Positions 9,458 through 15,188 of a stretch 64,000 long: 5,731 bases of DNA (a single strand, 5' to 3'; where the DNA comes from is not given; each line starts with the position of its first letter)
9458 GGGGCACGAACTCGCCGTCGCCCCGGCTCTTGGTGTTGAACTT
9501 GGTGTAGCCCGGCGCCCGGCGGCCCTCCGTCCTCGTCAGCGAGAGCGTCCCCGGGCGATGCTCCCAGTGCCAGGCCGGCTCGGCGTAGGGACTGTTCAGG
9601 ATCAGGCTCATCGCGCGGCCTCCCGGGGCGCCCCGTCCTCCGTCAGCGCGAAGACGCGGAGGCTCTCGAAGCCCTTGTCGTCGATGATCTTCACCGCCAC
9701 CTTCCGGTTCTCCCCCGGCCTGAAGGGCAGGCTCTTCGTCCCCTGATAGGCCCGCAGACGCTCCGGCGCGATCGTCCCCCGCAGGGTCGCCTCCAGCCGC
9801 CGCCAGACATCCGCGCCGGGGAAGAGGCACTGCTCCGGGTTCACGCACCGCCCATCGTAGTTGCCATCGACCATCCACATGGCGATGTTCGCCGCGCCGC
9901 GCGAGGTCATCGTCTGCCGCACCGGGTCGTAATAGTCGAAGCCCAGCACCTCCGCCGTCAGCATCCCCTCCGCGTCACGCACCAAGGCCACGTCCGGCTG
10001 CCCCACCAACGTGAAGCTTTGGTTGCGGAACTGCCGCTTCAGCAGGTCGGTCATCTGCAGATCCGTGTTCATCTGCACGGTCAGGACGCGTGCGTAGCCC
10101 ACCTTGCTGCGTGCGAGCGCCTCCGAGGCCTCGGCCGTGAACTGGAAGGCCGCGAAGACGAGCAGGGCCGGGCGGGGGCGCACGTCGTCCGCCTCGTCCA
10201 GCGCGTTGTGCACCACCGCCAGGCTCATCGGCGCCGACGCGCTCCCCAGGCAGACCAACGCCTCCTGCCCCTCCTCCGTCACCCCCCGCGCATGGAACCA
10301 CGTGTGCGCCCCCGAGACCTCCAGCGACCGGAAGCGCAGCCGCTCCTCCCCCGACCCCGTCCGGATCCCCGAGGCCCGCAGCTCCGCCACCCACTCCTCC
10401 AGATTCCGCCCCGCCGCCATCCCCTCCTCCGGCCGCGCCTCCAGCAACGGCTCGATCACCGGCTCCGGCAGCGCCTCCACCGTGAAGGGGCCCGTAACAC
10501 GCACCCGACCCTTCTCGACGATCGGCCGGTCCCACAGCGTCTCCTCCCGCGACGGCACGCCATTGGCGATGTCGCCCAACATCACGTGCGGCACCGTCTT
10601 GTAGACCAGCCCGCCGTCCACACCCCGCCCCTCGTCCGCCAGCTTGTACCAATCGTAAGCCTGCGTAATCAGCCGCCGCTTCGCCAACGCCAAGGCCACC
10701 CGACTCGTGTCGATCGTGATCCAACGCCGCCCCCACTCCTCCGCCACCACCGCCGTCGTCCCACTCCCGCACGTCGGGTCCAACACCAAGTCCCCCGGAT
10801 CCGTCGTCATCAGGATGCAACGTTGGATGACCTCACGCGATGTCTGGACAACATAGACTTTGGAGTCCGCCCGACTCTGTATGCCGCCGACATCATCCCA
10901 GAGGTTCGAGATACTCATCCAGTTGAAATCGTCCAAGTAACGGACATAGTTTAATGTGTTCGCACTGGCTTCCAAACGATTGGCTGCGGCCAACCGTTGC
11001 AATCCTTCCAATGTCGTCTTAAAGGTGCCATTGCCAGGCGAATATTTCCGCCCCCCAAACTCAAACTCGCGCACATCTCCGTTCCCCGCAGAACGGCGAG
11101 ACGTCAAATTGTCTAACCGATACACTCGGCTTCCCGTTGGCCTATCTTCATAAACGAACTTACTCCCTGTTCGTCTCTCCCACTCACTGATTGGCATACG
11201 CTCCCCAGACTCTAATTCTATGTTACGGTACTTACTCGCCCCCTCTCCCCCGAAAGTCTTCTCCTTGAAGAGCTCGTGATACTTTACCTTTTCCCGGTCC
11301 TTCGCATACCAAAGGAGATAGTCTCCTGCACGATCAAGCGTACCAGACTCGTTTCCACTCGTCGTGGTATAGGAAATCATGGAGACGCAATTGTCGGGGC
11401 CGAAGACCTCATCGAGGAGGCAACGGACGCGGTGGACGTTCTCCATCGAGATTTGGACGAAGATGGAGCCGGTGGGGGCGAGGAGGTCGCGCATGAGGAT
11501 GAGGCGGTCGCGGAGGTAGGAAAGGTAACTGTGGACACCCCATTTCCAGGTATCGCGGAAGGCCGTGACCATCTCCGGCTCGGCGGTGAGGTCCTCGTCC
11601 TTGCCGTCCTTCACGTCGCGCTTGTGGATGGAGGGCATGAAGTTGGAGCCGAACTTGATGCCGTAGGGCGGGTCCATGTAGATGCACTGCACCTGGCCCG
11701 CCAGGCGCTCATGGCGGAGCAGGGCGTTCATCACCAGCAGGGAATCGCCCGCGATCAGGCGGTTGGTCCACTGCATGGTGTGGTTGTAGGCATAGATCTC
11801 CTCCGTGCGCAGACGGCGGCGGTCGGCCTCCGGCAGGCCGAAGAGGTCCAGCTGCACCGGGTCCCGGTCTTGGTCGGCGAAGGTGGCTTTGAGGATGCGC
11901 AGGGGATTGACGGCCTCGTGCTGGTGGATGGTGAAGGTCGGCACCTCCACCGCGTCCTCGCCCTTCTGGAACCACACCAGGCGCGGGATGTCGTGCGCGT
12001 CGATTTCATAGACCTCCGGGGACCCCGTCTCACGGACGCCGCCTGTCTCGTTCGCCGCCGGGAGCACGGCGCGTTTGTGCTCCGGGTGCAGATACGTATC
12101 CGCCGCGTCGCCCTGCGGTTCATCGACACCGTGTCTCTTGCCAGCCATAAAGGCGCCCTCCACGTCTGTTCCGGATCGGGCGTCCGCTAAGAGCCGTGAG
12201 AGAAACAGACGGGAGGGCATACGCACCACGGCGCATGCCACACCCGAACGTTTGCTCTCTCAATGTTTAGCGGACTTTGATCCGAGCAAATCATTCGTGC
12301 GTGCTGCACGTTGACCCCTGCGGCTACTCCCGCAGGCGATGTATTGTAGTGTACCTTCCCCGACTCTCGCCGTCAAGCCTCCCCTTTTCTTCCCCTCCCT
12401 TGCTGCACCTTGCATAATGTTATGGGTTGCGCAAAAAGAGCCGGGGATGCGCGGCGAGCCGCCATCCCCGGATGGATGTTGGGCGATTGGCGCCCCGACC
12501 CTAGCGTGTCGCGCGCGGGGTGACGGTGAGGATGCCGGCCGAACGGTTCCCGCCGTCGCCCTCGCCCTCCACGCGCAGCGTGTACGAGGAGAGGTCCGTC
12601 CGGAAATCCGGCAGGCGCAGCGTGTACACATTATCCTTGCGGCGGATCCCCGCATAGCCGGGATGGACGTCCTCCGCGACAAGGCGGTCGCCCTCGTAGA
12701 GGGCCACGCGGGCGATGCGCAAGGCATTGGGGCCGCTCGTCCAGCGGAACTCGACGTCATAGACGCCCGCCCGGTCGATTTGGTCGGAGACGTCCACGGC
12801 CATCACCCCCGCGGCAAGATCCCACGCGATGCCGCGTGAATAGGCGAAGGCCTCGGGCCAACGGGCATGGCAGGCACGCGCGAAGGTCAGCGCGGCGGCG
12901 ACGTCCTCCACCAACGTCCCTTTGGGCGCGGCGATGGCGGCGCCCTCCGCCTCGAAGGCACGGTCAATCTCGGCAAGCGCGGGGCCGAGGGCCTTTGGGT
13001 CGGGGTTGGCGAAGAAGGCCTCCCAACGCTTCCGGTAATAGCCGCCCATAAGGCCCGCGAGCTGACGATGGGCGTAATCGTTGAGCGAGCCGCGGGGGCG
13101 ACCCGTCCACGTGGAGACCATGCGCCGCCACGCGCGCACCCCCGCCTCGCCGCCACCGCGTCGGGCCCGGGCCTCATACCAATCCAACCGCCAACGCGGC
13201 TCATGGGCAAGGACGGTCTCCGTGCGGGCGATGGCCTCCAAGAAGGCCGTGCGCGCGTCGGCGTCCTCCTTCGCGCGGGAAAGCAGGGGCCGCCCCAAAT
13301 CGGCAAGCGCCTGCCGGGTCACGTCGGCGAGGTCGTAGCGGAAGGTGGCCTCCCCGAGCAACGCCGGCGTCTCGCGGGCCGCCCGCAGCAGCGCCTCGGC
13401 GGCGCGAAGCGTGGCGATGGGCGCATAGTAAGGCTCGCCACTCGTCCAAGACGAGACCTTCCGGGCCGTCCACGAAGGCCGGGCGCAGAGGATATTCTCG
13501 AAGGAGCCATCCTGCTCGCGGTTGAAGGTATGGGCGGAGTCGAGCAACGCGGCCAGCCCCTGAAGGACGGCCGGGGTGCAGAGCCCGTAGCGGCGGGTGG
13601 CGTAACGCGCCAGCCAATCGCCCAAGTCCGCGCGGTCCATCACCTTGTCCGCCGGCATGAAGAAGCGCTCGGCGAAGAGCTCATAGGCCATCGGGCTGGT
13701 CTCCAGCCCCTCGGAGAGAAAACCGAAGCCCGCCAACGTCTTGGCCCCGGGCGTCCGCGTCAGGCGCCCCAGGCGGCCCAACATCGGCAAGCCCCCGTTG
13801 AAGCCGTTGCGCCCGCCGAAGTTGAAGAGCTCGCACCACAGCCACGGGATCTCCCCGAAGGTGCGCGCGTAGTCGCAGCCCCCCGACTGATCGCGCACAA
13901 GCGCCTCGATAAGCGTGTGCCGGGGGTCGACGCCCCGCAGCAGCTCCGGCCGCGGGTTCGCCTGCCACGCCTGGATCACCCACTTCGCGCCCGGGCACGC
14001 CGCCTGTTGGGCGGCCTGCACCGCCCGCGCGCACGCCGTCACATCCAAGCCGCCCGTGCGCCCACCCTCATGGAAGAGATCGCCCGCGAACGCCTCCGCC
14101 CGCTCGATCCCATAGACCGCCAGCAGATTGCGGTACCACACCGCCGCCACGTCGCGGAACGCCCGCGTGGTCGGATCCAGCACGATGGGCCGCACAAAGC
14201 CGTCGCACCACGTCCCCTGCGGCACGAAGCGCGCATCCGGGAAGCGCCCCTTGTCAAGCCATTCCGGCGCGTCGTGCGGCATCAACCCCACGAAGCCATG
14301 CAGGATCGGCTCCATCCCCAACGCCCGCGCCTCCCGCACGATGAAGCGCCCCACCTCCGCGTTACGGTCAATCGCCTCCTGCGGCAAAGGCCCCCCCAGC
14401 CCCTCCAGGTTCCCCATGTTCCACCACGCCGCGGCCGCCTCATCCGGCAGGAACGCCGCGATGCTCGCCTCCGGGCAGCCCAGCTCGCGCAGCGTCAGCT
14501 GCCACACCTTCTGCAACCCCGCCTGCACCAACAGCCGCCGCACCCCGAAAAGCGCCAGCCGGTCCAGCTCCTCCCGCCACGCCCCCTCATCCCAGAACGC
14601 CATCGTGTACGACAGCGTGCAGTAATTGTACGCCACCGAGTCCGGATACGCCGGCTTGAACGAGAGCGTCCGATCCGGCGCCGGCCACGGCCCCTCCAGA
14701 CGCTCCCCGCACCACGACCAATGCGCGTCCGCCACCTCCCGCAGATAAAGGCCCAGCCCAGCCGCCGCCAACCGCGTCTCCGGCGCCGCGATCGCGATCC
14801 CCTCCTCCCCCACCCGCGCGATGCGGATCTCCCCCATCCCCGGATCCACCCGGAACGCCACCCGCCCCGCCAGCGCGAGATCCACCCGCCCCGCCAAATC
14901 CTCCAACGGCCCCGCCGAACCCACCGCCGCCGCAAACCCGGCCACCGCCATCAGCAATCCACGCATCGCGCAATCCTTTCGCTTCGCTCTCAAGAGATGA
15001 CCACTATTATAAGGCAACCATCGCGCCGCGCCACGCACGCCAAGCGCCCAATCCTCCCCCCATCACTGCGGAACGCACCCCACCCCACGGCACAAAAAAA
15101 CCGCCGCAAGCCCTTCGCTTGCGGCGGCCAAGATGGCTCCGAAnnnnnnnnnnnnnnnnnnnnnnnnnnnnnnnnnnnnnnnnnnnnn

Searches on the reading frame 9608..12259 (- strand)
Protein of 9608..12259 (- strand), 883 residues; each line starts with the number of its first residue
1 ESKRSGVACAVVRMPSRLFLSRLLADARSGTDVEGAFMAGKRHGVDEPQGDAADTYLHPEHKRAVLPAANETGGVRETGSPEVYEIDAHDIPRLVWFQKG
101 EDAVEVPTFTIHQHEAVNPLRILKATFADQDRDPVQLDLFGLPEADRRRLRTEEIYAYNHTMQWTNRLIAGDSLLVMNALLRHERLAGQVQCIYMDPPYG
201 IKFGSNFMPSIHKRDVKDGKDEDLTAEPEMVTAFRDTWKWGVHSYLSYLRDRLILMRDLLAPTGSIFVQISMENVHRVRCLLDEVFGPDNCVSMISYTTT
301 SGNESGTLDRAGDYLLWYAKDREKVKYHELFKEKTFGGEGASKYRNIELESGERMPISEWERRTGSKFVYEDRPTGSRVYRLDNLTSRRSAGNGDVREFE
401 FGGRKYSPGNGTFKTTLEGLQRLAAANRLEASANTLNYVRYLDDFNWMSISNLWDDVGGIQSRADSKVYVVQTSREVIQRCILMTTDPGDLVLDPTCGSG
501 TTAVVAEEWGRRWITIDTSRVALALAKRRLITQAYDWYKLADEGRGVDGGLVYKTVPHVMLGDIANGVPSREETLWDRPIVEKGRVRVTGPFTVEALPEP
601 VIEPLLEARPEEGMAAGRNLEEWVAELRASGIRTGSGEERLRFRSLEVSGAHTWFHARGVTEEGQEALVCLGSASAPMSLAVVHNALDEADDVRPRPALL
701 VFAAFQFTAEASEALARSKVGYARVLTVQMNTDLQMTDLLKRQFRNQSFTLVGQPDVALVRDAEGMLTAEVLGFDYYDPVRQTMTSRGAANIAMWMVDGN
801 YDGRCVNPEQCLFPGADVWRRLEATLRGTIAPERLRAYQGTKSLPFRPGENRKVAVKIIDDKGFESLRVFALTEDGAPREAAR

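Call 31: search_protein_families(library=pfam, proteins=[window:9608-12259:-], max_evalue=0.01)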
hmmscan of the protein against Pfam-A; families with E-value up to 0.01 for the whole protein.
window:9608-12259:- (883 aa): 2 families
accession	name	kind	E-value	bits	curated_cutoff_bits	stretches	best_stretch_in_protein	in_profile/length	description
PF01555.25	N6_N4_Mtase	-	2.5e-32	113.1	26.7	1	190-527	1-220/221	DNA methylase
PF01170.24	UPF0020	-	0.004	17.3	22.3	0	481-508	19-48/197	RMKL-like, methyltransferase domain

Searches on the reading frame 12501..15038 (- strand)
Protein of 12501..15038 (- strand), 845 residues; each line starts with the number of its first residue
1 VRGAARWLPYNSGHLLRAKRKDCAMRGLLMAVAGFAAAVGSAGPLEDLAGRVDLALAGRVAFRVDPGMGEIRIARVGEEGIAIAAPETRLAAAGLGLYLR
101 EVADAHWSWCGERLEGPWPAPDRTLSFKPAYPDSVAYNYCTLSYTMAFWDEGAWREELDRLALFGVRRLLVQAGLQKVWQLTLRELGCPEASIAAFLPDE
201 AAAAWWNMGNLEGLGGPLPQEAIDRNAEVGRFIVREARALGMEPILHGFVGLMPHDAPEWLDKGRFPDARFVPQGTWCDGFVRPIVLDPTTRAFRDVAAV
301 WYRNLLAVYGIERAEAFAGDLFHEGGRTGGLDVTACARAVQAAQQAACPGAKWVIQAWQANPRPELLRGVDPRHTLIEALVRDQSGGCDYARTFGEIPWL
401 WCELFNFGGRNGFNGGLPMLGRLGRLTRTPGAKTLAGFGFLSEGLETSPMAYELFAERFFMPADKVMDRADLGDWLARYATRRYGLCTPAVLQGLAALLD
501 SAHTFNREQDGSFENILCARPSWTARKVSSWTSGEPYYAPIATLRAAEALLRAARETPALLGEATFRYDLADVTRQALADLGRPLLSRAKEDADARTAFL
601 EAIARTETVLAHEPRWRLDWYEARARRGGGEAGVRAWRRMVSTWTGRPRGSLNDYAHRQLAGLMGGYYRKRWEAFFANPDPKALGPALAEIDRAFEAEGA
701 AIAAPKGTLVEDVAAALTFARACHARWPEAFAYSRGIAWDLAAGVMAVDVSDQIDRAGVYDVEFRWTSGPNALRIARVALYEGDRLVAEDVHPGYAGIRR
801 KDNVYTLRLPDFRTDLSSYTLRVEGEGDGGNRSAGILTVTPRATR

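Call 12: search_protein_families(library=pfam, proteins=[window:12501-15038:-], max_evalue=0.001)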
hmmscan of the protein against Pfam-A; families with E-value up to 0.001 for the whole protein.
window:12501-15038:- (845 aa): 3 families
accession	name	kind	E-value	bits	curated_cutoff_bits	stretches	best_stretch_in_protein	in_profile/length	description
PF05089.18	NAGLU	-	4.3e-76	256.5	25.5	1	136-460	3-334/336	Alpha-N-acetylglucosaminidase (NAGLU) tim-barrel domain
PF12972.12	NAGLU_C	-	2.5e-38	132.7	25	1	475-678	1-216/268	Alpha-N-acetylglucosaminidase (NAGLU) C-terminal domain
PF12971.12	NAGLU_N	-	0.00088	19.5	28.3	0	47-120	5-80/82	Alpha-N-acetylglucosaminidase (NAGLU) N-terminal domain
